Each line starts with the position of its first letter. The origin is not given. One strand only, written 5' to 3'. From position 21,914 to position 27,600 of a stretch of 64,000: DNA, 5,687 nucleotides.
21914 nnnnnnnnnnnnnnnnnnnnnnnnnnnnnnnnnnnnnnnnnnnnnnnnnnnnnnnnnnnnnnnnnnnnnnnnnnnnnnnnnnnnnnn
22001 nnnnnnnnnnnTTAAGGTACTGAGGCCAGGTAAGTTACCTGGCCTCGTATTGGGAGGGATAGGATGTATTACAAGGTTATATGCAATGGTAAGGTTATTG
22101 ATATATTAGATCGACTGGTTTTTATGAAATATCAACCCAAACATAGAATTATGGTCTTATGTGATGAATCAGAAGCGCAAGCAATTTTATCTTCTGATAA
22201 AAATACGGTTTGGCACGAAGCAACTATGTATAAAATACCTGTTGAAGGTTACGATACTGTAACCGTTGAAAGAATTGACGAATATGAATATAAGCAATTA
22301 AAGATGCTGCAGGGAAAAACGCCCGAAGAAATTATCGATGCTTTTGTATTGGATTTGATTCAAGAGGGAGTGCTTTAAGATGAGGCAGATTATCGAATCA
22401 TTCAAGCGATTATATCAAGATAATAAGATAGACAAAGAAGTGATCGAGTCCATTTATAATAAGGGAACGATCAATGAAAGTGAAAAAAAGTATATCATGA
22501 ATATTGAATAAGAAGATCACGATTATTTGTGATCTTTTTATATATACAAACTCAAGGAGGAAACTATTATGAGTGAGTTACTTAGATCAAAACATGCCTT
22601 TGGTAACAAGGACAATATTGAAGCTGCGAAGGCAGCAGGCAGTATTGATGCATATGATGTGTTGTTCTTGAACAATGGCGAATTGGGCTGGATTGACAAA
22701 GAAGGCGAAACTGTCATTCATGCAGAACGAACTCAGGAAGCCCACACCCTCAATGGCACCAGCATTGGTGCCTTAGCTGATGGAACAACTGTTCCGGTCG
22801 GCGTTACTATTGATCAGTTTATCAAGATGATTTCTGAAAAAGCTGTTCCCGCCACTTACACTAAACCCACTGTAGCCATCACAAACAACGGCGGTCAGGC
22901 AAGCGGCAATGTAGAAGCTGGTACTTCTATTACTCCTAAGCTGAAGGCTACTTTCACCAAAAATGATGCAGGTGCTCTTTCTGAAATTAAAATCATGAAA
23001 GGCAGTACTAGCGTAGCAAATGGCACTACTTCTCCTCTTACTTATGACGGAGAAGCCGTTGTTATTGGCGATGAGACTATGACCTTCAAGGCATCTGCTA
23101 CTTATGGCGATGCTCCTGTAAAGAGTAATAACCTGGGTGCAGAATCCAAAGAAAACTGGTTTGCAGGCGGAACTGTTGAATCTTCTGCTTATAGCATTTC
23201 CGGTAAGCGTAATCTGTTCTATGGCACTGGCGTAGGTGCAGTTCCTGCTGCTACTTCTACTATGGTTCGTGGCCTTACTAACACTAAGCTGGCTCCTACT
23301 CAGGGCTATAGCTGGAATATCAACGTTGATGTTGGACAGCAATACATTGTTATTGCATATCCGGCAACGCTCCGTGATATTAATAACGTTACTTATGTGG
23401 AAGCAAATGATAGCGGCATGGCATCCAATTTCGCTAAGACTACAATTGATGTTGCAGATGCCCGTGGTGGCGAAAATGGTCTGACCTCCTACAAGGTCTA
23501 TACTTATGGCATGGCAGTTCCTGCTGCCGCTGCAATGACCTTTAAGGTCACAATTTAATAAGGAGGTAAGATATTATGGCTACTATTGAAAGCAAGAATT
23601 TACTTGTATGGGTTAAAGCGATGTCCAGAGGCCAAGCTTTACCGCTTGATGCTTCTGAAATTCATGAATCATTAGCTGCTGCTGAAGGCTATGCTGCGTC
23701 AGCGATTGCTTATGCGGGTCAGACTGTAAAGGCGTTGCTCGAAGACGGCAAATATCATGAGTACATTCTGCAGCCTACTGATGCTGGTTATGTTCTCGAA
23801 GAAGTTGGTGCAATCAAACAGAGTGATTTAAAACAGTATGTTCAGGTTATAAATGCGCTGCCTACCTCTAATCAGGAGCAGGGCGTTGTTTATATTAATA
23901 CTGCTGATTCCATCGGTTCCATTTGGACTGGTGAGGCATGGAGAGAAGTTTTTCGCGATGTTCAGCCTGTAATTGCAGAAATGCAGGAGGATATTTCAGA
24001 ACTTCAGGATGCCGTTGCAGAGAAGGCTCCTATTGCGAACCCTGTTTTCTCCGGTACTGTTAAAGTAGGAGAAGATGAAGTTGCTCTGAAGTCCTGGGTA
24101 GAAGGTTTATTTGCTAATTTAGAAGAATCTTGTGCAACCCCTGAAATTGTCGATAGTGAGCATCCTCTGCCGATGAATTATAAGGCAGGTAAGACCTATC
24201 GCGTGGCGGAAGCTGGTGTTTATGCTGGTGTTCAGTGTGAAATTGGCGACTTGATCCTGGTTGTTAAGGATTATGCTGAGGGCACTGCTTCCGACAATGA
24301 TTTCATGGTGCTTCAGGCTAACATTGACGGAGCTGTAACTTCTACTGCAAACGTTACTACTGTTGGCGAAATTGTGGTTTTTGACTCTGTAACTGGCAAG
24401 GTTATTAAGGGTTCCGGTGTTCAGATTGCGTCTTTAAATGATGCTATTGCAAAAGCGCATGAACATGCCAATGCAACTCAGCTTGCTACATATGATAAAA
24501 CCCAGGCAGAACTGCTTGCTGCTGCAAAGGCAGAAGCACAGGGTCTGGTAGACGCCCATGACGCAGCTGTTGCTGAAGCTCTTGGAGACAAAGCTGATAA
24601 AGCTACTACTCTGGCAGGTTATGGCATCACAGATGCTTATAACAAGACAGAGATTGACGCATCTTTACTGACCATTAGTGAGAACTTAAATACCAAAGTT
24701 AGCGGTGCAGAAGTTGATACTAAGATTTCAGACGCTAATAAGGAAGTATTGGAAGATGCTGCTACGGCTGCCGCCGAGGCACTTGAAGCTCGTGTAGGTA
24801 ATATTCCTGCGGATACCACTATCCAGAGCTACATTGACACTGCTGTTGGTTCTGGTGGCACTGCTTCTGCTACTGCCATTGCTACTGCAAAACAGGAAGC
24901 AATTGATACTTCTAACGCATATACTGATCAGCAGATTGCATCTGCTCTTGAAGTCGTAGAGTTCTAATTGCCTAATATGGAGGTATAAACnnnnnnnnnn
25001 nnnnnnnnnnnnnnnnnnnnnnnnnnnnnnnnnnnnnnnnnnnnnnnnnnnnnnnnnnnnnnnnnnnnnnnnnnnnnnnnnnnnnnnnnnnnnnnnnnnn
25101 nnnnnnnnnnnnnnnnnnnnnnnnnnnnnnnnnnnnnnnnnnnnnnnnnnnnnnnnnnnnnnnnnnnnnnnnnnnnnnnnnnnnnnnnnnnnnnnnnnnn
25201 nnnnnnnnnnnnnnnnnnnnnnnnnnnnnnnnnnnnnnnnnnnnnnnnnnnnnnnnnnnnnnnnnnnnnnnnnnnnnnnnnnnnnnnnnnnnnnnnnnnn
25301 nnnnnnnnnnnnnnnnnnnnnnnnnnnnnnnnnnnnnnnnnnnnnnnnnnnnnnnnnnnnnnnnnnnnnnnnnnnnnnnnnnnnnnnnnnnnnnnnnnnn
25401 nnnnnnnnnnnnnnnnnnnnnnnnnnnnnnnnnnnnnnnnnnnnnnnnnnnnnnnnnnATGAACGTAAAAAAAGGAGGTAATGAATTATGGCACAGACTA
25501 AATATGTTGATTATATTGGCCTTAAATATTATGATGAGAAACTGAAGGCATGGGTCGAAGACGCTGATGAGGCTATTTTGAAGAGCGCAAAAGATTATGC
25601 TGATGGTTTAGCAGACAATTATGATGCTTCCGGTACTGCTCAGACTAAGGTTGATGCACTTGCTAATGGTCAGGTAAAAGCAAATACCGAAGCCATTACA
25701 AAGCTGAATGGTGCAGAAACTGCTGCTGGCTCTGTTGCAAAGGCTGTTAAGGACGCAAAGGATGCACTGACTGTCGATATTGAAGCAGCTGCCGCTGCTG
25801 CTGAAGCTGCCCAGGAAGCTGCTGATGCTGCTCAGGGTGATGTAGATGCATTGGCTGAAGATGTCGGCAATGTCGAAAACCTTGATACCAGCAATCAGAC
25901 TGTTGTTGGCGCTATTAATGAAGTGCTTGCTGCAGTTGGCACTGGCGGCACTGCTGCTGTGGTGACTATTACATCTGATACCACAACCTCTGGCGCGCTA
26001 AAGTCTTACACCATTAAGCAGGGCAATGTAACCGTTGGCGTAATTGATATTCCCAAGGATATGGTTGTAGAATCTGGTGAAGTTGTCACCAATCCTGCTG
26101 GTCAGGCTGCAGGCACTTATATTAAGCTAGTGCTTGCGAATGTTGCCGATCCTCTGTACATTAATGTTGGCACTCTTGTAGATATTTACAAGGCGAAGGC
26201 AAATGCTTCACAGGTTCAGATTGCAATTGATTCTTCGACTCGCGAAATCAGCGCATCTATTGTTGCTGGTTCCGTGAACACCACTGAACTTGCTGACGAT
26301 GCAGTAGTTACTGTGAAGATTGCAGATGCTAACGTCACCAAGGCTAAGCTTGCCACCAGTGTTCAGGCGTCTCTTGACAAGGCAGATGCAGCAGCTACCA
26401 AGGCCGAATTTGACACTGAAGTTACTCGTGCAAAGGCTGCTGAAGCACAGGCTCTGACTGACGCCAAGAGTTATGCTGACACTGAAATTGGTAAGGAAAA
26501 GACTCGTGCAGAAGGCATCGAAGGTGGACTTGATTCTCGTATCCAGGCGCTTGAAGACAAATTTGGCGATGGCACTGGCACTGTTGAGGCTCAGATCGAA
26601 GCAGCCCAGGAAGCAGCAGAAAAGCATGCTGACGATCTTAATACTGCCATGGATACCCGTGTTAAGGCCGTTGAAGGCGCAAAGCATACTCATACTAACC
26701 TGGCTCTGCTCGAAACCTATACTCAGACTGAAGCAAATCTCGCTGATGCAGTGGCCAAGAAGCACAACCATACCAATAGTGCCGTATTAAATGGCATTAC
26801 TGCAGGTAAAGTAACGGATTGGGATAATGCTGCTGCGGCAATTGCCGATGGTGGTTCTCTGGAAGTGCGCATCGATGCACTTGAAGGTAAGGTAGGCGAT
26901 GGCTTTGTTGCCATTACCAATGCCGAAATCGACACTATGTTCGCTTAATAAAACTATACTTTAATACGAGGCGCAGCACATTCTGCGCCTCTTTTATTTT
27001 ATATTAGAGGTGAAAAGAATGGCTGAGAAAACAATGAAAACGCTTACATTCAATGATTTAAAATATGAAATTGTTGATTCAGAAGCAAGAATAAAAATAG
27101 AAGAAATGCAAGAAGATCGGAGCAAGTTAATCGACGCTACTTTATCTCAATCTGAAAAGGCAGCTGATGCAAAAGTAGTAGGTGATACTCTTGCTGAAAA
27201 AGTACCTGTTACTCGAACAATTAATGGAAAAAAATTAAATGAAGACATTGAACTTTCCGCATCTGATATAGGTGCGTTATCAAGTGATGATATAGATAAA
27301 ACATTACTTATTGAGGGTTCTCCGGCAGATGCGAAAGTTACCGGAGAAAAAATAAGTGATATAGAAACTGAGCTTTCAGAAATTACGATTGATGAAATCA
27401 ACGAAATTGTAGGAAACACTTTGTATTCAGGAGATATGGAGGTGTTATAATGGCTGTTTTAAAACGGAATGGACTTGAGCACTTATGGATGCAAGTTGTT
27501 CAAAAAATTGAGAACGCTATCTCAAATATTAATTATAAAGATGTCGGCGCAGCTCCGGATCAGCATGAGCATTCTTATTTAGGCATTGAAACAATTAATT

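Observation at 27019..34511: Tandem array of modular receptor-binding cassettes joined by a repeated 'small adaptor gene - TAATG - head gene' junction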

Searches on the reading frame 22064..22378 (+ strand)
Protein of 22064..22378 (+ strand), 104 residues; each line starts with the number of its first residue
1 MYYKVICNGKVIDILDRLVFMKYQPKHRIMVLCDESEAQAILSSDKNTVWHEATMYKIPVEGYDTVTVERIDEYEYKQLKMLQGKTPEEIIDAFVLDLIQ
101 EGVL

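Call 7: search_protein_families(library=phrogs, proteins=[window:22064-22378:+], max_evalue=0.1)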
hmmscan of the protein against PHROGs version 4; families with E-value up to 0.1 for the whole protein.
window:22064-22378:+ (104 aa): 1 family
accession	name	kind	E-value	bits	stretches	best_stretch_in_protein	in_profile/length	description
phrog_18255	-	unknown function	0.00095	19.7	1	73-94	4-25/57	-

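Call 8: search_protein_families(library=pfam, proteins=[window:22064-22378:+], max_evalue=0.1)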
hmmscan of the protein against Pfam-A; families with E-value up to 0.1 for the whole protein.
window:22064-22378:+ (104 aa): 0 families

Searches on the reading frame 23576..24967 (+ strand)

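Call 5: search_protein_families(library=pfam, proteins=[window:23576-24967:+], max_evalue=1)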
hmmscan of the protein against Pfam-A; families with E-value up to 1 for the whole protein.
window:23576-24967:+ (463 aa): 1 family
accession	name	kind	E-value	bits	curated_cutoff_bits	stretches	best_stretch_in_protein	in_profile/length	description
PF21173.2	DksA-like_N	-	0.059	13.9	27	1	357-403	9-55/65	DnaK suppressor protein-like, N-terminal domain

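Call 6: search_protein_families(library=phrogs, proteins=[window:23576-24967:+], max_evalue=0.1)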
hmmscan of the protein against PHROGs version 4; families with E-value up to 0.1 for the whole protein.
window:23576-24967:+ (463 aa): 4 families
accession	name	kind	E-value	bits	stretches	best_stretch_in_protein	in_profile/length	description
phrog_16867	-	unknown function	8.2e-06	25.6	1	336-364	432-460/631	-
phrog_26019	-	unknown function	2.2e-05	23.2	1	245-391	766-907/1347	-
phrog_38190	-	unknown function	0.0011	19.4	1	326-367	99-140/351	-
phrog_33094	-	unknown function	0.072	14.6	1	13-68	16-71/104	-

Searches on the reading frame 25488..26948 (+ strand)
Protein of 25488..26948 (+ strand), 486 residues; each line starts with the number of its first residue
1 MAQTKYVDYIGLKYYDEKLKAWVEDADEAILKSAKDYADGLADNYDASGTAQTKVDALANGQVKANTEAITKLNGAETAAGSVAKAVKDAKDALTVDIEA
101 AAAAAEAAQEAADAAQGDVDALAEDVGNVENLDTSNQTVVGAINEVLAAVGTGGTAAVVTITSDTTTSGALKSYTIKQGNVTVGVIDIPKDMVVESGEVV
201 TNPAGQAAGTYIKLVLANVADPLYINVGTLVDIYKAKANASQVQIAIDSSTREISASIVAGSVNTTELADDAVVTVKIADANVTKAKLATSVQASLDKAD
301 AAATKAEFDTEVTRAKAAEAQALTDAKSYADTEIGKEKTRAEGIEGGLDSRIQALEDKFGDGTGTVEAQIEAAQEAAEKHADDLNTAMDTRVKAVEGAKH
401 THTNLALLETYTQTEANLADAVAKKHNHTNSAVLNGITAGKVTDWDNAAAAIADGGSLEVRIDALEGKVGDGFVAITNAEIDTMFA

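Call 5: search_protein_families(library=pfam, proteins=[window:25488-26948:+], max_evalue=1)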
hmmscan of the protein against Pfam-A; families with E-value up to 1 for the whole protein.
window:25488-26948:+ (486 aa): 1 family
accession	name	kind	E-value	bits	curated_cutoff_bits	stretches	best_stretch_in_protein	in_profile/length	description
PF07889.17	DUF1664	-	0.23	11.9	34.6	1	82-148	52-118/124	Protein of unknown function (DUF1664)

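Call 6: search_protein_families(library=phrogs, proteins=[window:25488-26948:+], max_evalue=0.1)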
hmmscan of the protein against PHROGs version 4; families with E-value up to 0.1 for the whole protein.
window:25488-26948:+ (486 aa): 3 families
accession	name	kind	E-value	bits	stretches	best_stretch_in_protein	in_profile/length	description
phrog_38190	-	unknown function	7.7e-16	59.4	2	181-394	120-328/351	-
phrog_28766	-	tail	9.2e-05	22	1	255-334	133-211/472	tail fiber protein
phrog_25886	-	unknown function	0.028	15.5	1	82-157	29-103/110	-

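Call 39: search_solved_structures(query=window:25488-26948:+, max_evalue=1)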
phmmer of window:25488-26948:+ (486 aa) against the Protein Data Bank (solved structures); distinct sequences matched with E-value up to 1: 2.
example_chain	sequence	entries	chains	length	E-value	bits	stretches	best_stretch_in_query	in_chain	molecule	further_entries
2gl2_A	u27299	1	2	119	0.71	12.4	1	303-374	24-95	adhesion A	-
1nq6_A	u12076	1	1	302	0.94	12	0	421-475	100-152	Xys1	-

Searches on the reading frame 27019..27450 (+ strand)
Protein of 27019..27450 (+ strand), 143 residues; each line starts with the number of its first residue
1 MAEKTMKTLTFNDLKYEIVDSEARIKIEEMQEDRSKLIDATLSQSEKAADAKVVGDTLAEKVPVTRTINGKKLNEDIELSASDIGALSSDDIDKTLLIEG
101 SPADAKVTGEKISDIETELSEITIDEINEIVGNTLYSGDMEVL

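Call 5: search_protein_families(library=pfam, proteins=[window:27019-27450:+], max_evalue=1)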
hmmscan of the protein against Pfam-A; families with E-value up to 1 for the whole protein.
window:27019-27450:+ (143 aa): 1 family
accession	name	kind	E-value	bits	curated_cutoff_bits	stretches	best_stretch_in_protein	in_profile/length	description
PF25283.1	DUF7873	-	0.031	14.4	27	1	19-66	59-110/244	Family of unknown function (DUF7873)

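Call 6: search_protein_families(library=phrogs, proteins=[window:27019-27450:+], max_evalue=0.1)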
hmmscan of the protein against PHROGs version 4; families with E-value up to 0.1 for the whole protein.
window:27019-27450:+ (143 aa): 8 families
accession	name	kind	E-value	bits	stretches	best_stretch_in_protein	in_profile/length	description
phrog_23008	-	tail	1.6e-11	44.3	1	32-124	372-461/812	tail fiber protein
phrog_17472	-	tail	3e-07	29.9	1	58-90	146-178/872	tail protein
phrog_6722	-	tail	0.00023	20.6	1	45-91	22-72/974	tail fiber protein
phrog_17219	-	unknown function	0.0003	21.8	1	60-108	24-71/184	-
phrog_21552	-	unknown function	0.00045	20.7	1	45-90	22-71/391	-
phrog_3299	-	unknown function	0.0018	16.8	1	44-89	475-524/1385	-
phrog_23426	-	tail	0.0077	16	1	60-86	140-166/502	tail protein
phrog_7449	-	unknown function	0.028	13.1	1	52-85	411-446/1714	-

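Call 15: find_homologous_proteins(query=A1, max_evalue=0.001)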
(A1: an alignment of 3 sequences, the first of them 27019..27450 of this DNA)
Query A1 (3 sequences) (143 aa, profile of the alignment): 10 proteins with E <= 0.001 among 850 candidates.
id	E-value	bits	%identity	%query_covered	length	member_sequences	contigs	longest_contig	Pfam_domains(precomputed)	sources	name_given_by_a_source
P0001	1.7e-46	175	48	19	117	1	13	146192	-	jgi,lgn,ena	-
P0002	7.9e-38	147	100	100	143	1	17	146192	-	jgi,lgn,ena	-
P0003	3.6e-16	77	55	97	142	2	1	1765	-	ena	-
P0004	3.4e-10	58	38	51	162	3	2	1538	-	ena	-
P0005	1.9e-9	56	-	-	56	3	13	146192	-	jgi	-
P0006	2.1e-8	52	30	84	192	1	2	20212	-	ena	-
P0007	6.5e-8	51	46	63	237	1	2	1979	-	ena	-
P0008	7.5e-7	47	34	66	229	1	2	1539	-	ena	-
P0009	1.3e-5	43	42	83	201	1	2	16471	-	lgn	-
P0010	3.3e-4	39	41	35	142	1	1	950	-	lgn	-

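Call 16: find_encoding_contigs(protein=P0006, flank=10000, max_places=4)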
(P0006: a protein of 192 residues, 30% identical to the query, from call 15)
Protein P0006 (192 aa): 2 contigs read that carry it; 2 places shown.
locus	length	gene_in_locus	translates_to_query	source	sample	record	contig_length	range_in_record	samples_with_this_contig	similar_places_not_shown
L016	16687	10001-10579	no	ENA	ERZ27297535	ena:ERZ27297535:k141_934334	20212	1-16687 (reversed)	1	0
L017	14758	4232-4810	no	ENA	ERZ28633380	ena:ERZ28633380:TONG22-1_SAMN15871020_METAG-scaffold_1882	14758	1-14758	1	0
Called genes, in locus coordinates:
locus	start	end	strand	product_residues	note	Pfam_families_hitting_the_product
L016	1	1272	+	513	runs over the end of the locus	PF11443:DUF2828, PF25043:DUF7788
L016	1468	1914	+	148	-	-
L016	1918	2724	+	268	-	PF18454:Mtd_N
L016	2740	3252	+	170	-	-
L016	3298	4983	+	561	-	-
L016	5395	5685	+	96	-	-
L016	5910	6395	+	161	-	-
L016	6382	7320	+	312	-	PF09479:Flg_new (faint)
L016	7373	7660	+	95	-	-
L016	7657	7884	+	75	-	-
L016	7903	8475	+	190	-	-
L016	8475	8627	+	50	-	-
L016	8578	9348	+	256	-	PF13385:Laminin_G_3 (faint)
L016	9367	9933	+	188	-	-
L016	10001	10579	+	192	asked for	-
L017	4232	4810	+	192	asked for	-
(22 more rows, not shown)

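Call 17: find_encoding_contigs(protein=P0009, flank=10000, max_places=4)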
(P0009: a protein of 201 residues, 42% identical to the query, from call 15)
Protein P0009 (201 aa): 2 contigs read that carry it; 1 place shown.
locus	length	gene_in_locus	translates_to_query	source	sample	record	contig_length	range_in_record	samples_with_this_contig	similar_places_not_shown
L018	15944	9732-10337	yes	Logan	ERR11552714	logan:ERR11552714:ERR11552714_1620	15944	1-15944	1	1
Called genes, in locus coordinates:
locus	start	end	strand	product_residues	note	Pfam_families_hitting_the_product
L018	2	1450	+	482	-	?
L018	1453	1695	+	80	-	-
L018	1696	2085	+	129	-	-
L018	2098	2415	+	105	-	-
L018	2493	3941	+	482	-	PF18013:Phage_lysozyme2, PF08291:Peptidase_M15_3, PF05951:Peptidase_M15_2, PF01471:PG_binding_1, PF06347:SH3_4 (weak), PF08239:SH3_3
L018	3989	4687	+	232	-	-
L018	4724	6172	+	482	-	-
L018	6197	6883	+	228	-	-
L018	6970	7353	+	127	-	-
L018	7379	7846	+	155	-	-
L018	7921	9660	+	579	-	-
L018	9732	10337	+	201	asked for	-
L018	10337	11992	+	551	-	PF13306:LRR_5, PF13855:LRR_8 (faint), PF13306:LRR_5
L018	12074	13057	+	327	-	PF00535:Glycos_transf_2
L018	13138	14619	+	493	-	PF22337:Phage_fiber_rpt (weak)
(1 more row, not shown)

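Call 38: search_solved_structures(query=window:27019-27450:+, max_evalue=1, show_alignments=2)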
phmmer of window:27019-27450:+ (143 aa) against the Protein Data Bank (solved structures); distinct sequences matched with E-value up to 1: 2.
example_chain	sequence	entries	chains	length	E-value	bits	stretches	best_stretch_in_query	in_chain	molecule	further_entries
2mys_C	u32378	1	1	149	0.11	16.2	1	87-134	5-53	MYOSIN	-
1m8q_C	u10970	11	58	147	0.14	15.8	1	88-134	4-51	Skeletal muscle Myosin II Essential Light Chain | SKELETAL MUSCLE MYOSIN II ESSENTIAL; LIGHT CHAIN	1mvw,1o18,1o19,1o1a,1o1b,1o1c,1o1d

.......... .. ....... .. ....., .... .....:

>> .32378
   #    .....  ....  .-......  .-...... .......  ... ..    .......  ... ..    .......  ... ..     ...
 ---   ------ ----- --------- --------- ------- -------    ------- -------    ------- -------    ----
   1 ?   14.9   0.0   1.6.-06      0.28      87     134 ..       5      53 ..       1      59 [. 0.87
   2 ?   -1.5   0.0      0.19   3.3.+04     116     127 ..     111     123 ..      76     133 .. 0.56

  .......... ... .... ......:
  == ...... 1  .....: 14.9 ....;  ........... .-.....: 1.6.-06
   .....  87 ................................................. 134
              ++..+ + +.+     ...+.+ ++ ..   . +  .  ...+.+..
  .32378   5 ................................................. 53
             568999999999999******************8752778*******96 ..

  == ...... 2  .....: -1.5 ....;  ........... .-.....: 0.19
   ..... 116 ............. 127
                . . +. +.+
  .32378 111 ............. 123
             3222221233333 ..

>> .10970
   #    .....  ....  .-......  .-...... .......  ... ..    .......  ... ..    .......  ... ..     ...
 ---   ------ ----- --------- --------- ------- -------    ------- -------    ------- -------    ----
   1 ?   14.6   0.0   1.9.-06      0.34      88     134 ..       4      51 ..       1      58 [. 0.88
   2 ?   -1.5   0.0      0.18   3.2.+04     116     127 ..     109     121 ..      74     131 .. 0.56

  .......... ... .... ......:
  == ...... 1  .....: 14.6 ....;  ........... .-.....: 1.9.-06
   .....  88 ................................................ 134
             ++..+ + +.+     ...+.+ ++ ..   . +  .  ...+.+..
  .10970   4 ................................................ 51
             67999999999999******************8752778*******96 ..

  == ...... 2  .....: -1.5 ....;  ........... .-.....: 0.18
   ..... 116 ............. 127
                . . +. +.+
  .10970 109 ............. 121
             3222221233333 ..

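Call 69: find_encoding_contigs(protein=P0003, flank=3000, max_places=3)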
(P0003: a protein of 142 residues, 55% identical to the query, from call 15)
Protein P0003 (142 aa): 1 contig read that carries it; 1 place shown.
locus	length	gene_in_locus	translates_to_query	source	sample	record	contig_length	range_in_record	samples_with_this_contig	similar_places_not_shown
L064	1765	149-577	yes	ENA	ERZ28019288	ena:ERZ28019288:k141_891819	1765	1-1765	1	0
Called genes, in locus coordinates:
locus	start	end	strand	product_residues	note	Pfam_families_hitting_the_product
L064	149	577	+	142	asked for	-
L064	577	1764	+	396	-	?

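Call 79: search_protein_families(library=ncbifam, proteins=[window:27019-27450:+], max_evalue=0.01)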
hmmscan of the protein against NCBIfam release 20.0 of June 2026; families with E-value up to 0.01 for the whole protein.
window:27019-27450:+ (143 aa): 0 families
